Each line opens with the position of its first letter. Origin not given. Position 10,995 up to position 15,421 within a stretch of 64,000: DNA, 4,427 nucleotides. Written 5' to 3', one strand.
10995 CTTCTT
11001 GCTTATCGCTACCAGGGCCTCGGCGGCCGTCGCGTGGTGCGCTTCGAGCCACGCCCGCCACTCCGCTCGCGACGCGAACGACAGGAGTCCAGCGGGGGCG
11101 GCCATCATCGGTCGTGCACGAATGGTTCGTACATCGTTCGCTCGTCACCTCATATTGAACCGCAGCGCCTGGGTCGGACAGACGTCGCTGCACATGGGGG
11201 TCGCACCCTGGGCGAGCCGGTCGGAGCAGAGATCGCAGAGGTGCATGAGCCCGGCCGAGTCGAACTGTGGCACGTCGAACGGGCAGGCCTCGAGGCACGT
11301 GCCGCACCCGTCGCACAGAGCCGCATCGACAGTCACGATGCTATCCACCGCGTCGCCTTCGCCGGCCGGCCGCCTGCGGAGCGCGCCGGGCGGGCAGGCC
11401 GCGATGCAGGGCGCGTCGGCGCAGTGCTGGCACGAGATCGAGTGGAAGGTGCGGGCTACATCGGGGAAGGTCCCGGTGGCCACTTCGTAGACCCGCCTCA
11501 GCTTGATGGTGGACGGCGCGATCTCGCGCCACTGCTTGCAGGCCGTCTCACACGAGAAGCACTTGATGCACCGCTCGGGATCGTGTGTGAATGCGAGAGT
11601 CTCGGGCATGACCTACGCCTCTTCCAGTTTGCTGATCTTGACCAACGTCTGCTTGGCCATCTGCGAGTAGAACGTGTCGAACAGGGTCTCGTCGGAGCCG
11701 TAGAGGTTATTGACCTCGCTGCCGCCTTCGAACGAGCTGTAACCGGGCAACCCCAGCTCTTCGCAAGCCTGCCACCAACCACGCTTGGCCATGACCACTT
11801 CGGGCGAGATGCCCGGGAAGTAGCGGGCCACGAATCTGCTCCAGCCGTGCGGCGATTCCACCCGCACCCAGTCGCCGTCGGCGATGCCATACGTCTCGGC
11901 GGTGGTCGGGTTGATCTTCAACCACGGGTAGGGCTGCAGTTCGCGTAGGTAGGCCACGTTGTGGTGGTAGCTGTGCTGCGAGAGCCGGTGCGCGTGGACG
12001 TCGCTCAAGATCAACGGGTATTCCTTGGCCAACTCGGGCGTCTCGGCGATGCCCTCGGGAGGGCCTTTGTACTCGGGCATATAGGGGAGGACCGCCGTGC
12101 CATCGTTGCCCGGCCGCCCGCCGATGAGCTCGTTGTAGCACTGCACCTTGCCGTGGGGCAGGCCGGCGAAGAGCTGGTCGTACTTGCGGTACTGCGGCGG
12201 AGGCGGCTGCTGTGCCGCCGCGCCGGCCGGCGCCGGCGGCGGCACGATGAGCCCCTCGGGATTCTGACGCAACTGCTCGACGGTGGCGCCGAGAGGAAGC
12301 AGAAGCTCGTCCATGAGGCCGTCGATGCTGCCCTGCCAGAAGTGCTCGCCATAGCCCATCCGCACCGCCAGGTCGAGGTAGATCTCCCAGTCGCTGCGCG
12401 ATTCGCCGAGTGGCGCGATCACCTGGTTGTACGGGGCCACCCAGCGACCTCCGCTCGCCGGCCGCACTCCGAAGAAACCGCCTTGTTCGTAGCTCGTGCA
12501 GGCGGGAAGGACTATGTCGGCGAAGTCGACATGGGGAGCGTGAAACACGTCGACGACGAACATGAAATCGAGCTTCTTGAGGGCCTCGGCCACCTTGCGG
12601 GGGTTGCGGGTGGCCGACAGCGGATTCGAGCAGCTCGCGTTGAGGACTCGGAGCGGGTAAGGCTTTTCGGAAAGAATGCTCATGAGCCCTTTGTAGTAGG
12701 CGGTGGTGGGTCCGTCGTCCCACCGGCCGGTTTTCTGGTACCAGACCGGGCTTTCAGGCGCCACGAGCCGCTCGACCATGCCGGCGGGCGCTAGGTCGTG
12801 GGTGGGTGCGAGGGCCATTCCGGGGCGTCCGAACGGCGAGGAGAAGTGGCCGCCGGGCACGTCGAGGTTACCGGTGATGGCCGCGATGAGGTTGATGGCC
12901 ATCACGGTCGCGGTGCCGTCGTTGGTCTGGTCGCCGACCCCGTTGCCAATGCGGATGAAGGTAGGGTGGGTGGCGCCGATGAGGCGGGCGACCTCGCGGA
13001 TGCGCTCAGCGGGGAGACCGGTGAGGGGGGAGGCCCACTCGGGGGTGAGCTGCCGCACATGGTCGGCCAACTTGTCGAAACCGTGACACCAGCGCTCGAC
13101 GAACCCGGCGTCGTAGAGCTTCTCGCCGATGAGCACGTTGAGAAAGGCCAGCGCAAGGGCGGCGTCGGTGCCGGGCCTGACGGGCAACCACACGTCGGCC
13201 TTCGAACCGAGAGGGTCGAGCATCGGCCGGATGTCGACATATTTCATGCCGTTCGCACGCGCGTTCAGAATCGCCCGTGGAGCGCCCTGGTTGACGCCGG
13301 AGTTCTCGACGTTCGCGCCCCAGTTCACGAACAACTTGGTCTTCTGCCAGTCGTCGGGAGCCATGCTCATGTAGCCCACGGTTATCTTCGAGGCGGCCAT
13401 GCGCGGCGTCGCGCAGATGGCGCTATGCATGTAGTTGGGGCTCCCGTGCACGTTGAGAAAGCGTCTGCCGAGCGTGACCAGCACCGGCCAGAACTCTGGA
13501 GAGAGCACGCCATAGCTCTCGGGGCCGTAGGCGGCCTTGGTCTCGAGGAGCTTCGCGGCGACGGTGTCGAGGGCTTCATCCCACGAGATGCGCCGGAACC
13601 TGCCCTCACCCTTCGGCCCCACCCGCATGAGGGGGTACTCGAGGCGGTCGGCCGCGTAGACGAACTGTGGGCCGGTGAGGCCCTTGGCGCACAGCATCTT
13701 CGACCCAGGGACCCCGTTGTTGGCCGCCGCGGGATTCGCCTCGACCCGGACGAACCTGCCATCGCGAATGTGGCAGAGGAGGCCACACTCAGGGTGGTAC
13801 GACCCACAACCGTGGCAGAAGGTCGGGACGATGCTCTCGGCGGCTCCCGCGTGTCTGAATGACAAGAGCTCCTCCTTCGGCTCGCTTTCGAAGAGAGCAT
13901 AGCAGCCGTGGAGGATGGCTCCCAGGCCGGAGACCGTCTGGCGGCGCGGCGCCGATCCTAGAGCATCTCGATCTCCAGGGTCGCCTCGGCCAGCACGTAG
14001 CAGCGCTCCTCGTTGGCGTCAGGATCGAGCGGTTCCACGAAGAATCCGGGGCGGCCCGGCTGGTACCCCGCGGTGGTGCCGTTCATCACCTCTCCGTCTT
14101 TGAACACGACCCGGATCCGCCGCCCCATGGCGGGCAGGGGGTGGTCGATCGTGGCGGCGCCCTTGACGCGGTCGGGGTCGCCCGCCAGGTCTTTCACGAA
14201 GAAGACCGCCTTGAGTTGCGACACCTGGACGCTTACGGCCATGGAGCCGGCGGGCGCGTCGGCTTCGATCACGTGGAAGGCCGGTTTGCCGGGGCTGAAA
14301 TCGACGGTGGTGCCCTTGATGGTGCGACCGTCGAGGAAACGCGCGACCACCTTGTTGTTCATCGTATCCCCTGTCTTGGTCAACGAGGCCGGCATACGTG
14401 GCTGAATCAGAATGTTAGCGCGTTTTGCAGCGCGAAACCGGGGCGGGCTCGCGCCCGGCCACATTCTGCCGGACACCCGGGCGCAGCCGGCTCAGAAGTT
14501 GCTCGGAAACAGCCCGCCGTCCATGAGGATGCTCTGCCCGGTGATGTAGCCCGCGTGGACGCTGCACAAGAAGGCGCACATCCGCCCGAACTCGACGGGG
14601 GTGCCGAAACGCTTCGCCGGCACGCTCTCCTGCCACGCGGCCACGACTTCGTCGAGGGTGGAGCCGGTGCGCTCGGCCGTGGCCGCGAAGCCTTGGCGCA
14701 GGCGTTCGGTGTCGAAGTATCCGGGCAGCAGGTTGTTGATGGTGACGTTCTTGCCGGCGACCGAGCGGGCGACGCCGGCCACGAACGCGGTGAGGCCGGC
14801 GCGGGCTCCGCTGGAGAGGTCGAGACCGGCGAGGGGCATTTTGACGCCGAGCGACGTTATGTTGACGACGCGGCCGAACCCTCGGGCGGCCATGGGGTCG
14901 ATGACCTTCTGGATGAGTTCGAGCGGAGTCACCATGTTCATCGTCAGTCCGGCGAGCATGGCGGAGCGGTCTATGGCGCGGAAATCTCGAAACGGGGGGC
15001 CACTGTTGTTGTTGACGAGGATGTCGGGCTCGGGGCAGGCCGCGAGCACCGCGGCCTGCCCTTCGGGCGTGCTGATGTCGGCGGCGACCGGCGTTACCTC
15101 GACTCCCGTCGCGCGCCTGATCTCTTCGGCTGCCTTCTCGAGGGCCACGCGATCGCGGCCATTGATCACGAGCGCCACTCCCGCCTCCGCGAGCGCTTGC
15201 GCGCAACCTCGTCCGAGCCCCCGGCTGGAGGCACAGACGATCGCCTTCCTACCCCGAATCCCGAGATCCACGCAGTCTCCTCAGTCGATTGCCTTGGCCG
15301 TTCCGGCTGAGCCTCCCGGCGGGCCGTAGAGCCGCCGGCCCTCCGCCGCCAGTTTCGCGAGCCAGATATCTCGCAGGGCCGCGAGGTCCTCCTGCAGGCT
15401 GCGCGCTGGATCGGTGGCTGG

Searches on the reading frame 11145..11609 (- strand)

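Call 54: search_protein_families(library=ncbifam, proteins=[window:11145-11609:-], max_evalue=0.00001)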
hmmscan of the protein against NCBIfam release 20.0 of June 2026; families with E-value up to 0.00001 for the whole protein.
window:11145-11609:- (154 aa): 22 families
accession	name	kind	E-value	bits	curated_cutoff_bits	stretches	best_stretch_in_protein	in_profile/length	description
TIGR02951.1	DMSO_dmsB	equivalog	7.1e-33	113.9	214.1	1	6-151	3-150/161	DMSO/selenate family reductase complex B subunit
TIGR03149.1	cyt_nit_nrfC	equivalog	3.7e-27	95.1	377.6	1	6-151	40-181/225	cytochrome c nitrite reductase Fe-S protein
NF038355.1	FDH3_beta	equivalog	2.8e-26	92.6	240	1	5-123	3-116/180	formate dehydrogenase FDH3 subunit beta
NF008134.0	PRK10882.1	equivalog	2.2e-24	86.1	263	1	2-152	36-206/329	hydrogenase 2 operon protein HybA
TIGR01582.1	FDH-beta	equivalog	1.5e-22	80.1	334.7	1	59-153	92-181/283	formate dehydrogenase subunit beta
NF045715.1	sulf_resp_HmcB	equivalog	7.8e-21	74.5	420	1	53-154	100-198/307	sulfate respiration complex iron-sulfur protein HmcB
NF041715.1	arsenate_red_ArrB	equivalog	2.8e-18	66.3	450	1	9-117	7-107/233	arsenate respiratory reductase iron-sulfur subunit ArrB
NF009451.0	PRK12809.1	equivalog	1.4e-15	56.7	1154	1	11-151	9-136/639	formate-dependent uric acid utilization protein YgfT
NF045797.1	DsrO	equivalog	1.7e-15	57.1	200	1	12-146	51-195/235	sulfate reduction electron transfer complex DsrMKJOP subunit DsrO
TIGR03478.1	DMSO_red_II_bet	subfamily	9.6e-15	54.3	480.7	1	45-149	116-215/321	DMSO reductase family type II enzyme, iron-sulfur subunit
NF009408.0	PRK12769.1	equivalog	4.8e-14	51.4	1003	1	10-150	8-143/659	formate-dependent uric acid utilization protein AegA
NF011569.0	PRK14993.1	equivalog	6.1e-14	52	416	1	7-146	46-180/244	tetrathionate reductase subunit TtrB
NF042979.1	EthbenzDh_ebdB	equivalog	1.1e-13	50.9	740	1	45-149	138-237/354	ethylbenzene dehydrogenase subunit beta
NF045766.1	PhenlGlyoxDHPadI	equivalog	1.8e-12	46.7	700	1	4-152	6-136/443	NADH-dependent phenylglyoxylate dehydrogenase subunit beta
TIGR01660.1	narH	equivalog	7.9e-11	41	524.05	1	44-145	167-263/492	nitrate reductase subunit beta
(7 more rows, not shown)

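Call 55: search_protein_families(library=pfam, proteins=[window:11145-11609:-], max_evalue=0.00001)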
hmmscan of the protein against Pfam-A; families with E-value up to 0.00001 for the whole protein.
window:11145-11609:- (154 aa): 8 families
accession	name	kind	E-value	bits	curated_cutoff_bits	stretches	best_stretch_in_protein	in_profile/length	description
PF13247.11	Fer4_11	-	3.3e-19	69.4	26.2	1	54-153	4-99/100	4Fe-4S dicluster domain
PF12837.12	Fer4_6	-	2.7e-14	52.7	25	1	91-113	1-23/24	4Fe-4S binding domain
PF12838.12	Fer4_7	-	4.6e-12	46.6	27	1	60-113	2-52/52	4Fe-4S dicluster domain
PF00037.32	Fer4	-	2.1e-10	40.4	21.1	1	92-113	1-22/24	4Fe-4S binding domain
PF13187.11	Fer4_9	-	2.9e-08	34.1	27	0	60-111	2-49/52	4Fe-4S dicluster domain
PF12797.12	Fer4_2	-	3.1e-07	30.3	24.5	0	92-111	3-22/22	4Fe-4S binding domain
PF13237.11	Fer4_10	-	7.7e-07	29.4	25.5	0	58-110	7-53/53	4Fe-4S dicluster domain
PF25160.1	LdpA_Fe-S-bd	-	5.3e-06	26.6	27.6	0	65-112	6-41/49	LdpA Fe-S cluster-binding domain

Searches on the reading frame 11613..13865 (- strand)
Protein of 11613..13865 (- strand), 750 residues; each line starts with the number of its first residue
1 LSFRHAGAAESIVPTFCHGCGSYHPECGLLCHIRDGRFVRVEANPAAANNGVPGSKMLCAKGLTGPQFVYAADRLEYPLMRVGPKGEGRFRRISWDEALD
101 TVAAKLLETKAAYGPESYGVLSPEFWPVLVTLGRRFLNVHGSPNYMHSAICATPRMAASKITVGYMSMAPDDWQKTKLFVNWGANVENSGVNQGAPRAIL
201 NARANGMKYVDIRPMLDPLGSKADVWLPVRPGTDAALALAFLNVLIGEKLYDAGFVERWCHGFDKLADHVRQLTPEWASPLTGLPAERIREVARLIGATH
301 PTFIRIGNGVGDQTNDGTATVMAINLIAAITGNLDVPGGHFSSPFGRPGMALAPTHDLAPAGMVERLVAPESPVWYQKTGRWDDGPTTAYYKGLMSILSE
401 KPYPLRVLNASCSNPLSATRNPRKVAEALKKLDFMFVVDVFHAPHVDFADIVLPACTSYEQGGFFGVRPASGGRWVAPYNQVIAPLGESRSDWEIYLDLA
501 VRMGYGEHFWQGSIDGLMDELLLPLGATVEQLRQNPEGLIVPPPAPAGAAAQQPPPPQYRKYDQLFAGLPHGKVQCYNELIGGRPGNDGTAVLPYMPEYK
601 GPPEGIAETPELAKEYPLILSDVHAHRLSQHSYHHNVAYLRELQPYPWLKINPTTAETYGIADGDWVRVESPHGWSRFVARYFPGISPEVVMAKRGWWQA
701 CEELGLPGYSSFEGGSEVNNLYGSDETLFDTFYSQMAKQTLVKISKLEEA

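Call 54: search_protein_families(library=ncbifam, proteins=[window:11613-13865:-], max_evalue=0.00001)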
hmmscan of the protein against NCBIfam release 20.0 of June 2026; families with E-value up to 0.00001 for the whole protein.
window:11613-13865:- (750 aa): 25 families
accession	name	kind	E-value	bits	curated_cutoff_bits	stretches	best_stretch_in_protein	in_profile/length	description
NF012032.0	PRK15488.1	equivalog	9.3e-86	288.4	694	1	9-510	40-534/759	thiosulfate reductase PhsA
TIGR02166.1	dmsA_ynfE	subfamily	3.9e-80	270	777.7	2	7-513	39-567/794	DMSO/selenate family reductase complex A subunit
TIGR01591.1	Fdh-alpha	equivalog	6e-73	246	666.25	3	16-339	2-316/672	formate dehydrogenase subunit alpha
TIGR03479.1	DMSO_red_II_alp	subfamily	8.7e-67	225.9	984.75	3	19-256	65-303/913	molybdopterin-dependent oxidoreductase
NF011566.1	PRK14990.1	exception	9.5e-55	185.9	1600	1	9-699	55-774/814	dimethylsulfoxide reductase subunit A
NF041884.1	selenate_YnfF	exception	1.1e-50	172.3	1650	3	19-265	53-304/798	selenate/tellurate reductase subunit YnfF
TIGR00509.1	bisC_fam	subfamily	2.2e-49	168.4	1017.55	2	85-349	66-352/772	molybdopterin guanine dinucleotide-containing S/N-oxide reductase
NF041885.1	selenate_YnfE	exception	1.2e-48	165.6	1675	2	13-340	49-404/805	selenate/tellurate reductase subunit YnfE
NF047855.1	AssmNtatRedNasC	equivalog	1.8e-48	165.4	1100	2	46-338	50-340/708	assimilatory nitrate reductase catalytic subunit NasC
NF041714.1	arsenate_red_ArrA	equivalog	1.1e-42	146.2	1600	2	11-262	49-298/848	arsenate respiratory reductase molybdopterin-containing subunit ArrA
NF011682.0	PRK15102.1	equivalog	1.3e-37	129.4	909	1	227-512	279-577/829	trimethylamine-N-oxide reductase TorA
TIGR02164.1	torA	equivalog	1.1e-36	126.3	1465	1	227-512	275-573/824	trimethylamine-N-oxide reductase TorA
NF042978.1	EthbenzDh_ebdA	equivalog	2e-31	108.6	2000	1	27-256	92-325/977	ethylbenzene dehydrogenase subunit alpha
NF041783.2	mnquin_red_QrcB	equivalog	1e-24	86.7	440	1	10-340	50-365/695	menaquinone reductase molybdopterin-binding-like subunit QrcB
NF011567.1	PRK14991.1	equivalog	8.3e-23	80.1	1750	1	134-256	238-370/1022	tetrathionate reductase subunit TtrA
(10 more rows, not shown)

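Call 55: search_protein_families(library=pfam, proteins=[window:11613-13865:-], max_evalue=0.00001)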
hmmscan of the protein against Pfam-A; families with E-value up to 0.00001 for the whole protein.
window:11613-13865:- (750 aa): 3 families
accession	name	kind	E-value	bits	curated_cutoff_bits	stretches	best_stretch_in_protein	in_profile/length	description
PF00384.28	Molybdopterin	-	8.8e-46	157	24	1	74-500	1-351/353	Molybdopterin oxidoreductase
PF01568.27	Molydop_binding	-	4.7e-17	62.4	26.8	1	629-724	11-94/110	Molydopterin dinucleotide binding domain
PF04879.21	Molybdop_Fe4S4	-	1.8e-08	34.7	22.7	1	12-70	3-54/55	Molybdopterin oxidoreductase Fe4S4 domain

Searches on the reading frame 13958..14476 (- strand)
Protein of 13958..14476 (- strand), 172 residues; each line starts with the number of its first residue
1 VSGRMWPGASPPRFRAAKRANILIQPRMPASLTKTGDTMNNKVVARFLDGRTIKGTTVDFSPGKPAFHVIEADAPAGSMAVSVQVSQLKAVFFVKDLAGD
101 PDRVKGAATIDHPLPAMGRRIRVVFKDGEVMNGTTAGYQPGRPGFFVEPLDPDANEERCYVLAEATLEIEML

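Call 54: search_protein_families(library=ncbifam, proteins=[window:13958-14476:-], max_evalue=0.00001)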
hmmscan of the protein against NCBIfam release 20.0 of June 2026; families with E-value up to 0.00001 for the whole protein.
window:13958-14476:- (172 aa): 0 families

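Call 55: search_protein_families(library=pfam, proteins=[window:13958-14476:-], max_evalue=0.00001)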
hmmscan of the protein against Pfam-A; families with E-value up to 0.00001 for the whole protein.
window:13958-14476:- (172 aa): 1 family
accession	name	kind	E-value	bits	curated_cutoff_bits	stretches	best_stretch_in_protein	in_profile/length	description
PF22478.1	DUF6982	-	4e-21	75.9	24.5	1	40-172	2-133/134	Family of unknown function (DUF6982)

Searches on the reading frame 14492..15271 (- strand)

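Call 54: search_protein_families(library=ncbifam, proteins=[window:14492-15271:-], max_evalue=0.00001)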
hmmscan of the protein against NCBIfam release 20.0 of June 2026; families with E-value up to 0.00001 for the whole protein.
window:14492-15271:- (259 aa): 182 families (the best 25 are shown)
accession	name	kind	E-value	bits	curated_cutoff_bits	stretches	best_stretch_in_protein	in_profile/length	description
NF006212.0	PRK08339.1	equivalog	1.2e-41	143.1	339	1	4-258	5-262/263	short chain dehydrogenase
NF004778.0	PRK06124.1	equivalog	5.4e-39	134.1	303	1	5-254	9-252/256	SDR family oxidoreductase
NF004779.0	PRK06125.1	subfamily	9.6e-39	133.4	261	1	1-254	1-253/259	short-chain dehydrogenase/reductase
NF005559.1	PRK07231.1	subfamily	2.5e-38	132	215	1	6-254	3-247/249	glucose 1-dehydrogenase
NF009466.0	PRK12826.1-2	subfamily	1.2e-33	116.6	222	1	8-254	4-244/248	3-oxoacyl-ACP reductase FabG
TIGR01829.1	AcAcCoA_reduct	subfamily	4.8e-33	114.8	302.1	1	10-255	3-241/242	acetoacetyl-CoA reductase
NF047420.2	EF_P_mod_YmfI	equivalog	9.4e-33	113.9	238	1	10-254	2-235/236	elongation factor P 5-aminopentanone reductase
NF009093.0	PRK12429.1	subfamily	4.4e-32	111.4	258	1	6-254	4-256/259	3-hydroxybutyrate dehydrogenase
TIGR01963.1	PHB_DH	subfamily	1.1e-31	110.1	307.05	1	8-254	2-252/255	3-hydroxybutyrate dehydrogenase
TIGR01830.1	3oxo_ACP_reduc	equivalog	1.3e-31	110.2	297.75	1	10-254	1-238/239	3-oxoacyl-[acyl-carrier-protein] reductase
NF009464.0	PRK12824.1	subfamily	1.7e-31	109.7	269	1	8-255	3-243/245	3-oxoacyl-ACP reductase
NF005095.0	PRK06523.1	subfamily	2.2e-31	109.3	231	1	4-256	7-259/261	oxidoreductase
NF004202.0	PRK05653.2-2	equivalog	9.6e-31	107.3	333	1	4-253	4-246/259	3-oxoacyl-ACP reductase FabG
NF009468.0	PRK12826.1-4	equivalog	3.9e-30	105.4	318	1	5-254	5-247/256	SDR family oxidoreductase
NF004197.0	PRK05653.1-1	equivalog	1.4e-29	103.5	332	1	2-255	2-247/249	3-oxoacyl-ACP reductase FabG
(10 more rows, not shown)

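Call 55: search_protein_families(library=pfam, proteins=[window:14492-15271:-], max_evalue=0.00001)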
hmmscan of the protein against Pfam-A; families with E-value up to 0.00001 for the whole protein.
window:14492-15271:- (259 aa): 2 families
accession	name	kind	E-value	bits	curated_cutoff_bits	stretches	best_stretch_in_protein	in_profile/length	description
PF13561.12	adh_short_C2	-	8.2e-36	124.2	27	1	14-254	3-235/236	Enoyl-(Acyl carrier protein) reductase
PF00106.31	adh_short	-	3.7e-29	102.1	26.6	1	10-192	3-188/195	short chain dehydrogenase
